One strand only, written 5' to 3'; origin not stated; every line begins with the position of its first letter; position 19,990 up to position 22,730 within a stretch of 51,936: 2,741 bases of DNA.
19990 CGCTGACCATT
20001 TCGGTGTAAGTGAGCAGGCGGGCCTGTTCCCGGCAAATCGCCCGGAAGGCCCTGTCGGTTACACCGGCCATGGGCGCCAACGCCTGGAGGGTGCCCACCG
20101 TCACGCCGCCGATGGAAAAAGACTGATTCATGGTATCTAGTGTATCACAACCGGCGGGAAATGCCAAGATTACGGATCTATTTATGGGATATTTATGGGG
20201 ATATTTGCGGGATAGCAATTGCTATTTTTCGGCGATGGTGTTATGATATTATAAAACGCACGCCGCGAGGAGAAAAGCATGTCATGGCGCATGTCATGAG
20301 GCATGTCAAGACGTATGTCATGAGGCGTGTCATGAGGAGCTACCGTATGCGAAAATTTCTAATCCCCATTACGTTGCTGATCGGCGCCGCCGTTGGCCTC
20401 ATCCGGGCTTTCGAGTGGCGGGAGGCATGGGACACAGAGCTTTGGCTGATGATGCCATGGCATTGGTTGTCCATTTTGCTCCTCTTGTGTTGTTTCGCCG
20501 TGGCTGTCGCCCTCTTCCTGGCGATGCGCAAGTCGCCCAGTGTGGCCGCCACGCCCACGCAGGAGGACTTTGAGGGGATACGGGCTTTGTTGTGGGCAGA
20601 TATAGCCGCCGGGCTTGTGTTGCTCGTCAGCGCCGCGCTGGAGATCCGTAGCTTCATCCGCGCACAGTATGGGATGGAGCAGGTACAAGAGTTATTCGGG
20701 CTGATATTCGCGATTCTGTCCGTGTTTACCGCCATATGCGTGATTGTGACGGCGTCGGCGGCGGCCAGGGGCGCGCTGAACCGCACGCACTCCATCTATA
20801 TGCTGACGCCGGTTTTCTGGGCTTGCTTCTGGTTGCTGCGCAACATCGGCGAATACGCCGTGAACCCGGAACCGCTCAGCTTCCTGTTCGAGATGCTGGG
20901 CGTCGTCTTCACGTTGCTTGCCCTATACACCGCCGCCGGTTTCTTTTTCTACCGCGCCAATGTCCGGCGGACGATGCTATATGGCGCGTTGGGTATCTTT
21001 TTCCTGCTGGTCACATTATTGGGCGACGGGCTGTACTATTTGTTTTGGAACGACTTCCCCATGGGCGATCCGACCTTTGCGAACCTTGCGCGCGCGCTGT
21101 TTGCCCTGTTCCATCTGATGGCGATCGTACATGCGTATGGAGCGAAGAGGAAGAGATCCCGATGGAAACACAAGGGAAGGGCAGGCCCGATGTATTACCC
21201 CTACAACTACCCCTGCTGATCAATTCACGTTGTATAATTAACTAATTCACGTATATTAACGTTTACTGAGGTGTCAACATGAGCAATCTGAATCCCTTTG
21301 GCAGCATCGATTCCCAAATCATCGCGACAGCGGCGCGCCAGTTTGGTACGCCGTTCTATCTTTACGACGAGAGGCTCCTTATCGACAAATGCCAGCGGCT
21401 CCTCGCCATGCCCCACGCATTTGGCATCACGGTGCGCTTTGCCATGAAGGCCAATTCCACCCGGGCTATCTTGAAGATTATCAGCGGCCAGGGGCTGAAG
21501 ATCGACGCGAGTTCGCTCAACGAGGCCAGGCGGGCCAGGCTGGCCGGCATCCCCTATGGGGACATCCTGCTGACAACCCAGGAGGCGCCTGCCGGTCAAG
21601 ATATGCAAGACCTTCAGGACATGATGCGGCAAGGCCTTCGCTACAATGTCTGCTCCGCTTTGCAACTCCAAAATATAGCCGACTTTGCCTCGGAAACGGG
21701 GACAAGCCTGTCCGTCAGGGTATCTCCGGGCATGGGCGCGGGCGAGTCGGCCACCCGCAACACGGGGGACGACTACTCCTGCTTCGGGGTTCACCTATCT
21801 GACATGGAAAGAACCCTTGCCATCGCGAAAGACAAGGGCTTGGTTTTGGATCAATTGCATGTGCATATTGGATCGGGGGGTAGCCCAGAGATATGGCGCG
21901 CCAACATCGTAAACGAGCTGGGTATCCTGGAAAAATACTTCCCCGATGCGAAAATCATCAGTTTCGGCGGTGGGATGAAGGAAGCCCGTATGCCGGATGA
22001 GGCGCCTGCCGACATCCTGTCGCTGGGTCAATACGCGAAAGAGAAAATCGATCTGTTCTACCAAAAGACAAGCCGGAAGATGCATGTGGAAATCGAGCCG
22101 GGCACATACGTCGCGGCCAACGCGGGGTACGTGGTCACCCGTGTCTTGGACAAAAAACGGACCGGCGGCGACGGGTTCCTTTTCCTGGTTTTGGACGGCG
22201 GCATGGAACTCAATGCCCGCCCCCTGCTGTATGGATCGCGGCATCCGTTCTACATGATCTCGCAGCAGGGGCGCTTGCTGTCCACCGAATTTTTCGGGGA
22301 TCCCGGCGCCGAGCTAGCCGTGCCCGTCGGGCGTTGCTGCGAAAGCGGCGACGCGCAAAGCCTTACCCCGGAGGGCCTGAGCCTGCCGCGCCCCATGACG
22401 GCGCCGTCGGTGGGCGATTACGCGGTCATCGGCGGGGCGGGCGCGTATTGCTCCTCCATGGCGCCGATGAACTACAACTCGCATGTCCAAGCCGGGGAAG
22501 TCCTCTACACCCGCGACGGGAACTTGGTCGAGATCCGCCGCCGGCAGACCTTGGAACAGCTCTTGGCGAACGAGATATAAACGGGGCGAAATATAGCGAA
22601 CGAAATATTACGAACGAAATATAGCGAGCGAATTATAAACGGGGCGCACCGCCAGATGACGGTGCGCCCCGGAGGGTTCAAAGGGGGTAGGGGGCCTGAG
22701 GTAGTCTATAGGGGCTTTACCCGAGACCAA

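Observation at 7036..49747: Recurrent duplication of the last 12-18 nt of genes, stop codon included, immediately downstream, with 0-175 nt of filler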

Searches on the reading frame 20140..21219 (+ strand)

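Call 11: search_protein_families(library=pfam, proteins=[window:20140-21219:+])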
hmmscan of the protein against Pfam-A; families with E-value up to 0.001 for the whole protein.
window:20140-21219:+ (359 aa): 0 families

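Call 65: search_protein_families(library=pfam, max_evalue=0.5, proteins=[window:20140-21219:+])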
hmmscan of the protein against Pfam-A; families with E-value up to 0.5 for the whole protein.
window:20140-21219:+ (359 aa): 2 families
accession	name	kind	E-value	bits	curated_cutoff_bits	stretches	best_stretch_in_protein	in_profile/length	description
PF22296.2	bAvd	-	0.035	15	40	1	29-71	9-51/107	bAvd-like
PF20664.2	DUF6814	-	0.35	11.6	25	0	179-211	1-33/71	Family of unknown function (DUF6814)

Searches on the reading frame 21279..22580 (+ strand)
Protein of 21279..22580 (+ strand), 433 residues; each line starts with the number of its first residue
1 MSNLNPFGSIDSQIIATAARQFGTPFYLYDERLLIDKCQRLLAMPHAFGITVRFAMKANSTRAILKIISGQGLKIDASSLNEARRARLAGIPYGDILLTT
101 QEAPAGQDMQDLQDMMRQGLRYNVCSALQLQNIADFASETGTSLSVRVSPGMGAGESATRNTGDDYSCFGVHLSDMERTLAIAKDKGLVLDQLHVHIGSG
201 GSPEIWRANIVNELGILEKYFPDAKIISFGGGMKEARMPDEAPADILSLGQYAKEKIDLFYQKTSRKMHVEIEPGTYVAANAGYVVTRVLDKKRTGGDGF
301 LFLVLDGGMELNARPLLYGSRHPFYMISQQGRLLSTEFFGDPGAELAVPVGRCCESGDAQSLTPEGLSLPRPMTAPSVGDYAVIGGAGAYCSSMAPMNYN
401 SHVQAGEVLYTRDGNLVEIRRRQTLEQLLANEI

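Call 11: search_protein_families(library=pfam, proteins=[window:21279-22580:+])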
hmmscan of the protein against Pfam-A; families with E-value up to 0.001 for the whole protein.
window:21279-22580:+ (433 aa): 2 families
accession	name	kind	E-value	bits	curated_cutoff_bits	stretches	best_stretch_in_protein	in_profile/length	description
PF02784.22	Orn_Arg_deC_N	-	1.2e-24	87.5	23.4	1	41-280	8-247/247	Pyridoxal-dependent decarboxylase, pyridoxal binding domain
PF00278.28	Orn_DAP_Arg_deC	-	1.1e-09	38.9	23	1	191-384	5-91/95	Pyridoxal-dependent decarboxylase, C-terminal sheet domain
